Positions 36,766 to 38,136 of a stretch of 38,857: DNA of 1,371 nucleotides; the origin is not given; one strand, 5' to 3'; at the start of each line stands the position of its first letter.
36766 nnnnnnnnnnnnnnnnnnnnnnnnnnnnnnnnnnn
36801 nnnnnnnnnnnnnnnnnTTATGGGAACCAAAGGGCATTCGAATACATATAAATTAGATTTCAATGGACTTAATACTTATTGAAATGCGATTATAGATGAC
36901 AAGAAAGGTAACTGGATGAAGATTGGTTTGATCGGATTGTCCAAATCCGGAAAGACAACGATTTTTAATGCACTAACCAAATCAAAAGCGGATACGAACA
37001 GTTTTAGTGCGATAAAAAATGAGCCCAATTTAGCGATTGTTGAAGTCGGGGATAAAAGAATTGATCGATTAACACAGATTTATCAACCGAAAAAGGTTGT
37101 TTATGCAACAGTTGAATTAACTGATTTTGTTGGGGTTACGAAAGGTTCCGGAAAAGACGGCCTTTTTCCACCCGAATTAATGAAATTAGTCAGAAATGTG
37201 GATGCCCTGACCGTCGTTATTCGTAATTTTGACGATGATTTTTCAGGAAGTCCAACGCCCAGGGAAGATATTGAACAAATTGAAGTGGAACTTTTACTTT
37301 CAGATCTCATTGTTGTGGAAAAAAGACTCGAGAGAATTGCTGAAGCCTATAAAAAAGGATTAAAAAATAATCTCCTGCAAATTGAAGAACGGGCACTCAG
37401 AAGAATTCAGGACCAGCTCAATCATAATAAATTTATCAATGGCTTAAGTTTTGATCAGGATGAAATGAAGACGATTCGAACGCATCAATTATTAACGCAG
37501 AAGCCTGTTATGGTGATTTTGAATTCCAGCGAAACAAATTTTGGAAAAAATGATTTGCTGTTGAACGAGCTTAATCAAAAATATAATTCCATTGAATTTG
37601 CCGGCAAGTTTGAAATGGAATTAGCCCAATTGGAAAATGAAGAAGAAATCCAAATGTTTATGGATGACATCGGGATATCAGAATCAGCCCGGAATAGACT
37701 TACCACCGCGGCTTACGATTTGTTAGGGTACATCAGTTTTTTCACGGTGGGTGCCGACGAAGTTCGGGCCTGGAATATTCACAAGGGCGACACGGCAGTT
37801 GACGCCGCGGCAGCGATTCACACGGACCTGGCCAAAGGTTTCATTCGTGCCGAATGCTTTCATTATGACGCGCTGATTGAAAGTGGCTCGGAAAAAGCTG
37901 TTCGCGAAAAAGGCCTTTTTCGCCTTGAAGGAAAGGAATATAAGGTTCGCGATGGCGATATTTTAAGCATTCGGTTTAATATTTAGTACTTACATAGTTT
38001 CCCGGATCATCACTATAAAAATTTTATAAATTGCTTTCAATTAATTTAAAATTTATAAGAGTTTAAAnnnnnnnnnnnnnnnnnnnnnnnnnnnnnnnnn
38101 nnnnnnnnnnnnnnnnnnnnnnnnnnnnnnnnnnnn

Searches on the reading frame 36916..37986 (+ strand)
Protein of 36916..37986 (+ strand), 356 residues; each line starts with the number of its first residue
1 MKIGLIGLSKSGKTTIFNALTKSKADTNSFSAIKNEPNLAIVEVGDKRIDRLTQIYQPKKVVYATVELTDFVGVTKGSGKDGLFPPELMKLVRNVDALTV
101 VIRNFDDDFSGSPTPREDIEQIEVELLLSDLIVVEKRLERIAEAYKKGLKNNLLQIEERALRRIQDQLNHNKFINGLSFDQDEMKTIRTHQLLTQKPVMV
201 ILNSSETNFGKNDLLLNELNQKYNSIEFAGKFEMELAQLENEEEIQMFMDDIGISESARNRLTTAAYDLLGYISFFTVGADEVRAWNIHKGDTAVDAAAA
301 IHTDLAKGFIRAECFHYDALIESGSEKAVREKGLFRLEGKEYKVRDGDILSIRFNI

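Call 35: search_protein_families(library=pfam, proteins=[window:36916-37986:+], max_evalue=0.001)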
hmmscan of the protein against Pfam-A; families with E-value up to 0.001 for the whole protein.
window:36916-37986:+ (356 aa): 4 families
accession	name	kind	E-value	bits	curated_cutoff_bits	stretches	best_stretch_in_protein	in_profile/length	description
PF06071.19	YchF-GTPase_C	-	4.7e-33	113.6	27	1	273-355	2-84/84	Protein of unknown function (DUF933)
PF01926.29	MMR_HSR1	-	1.4e-07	32.1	21.9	1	2-122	1-99/113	50S ribosome-binding GTPase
PF02824.27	TGS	-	8.8e-06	26.1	22.2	1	288-352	13-58/60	TGS domain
PF02421.24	FeoB_N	-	0.00085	19.3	27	0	2-47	2-47/156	Ferrous iron transport protein B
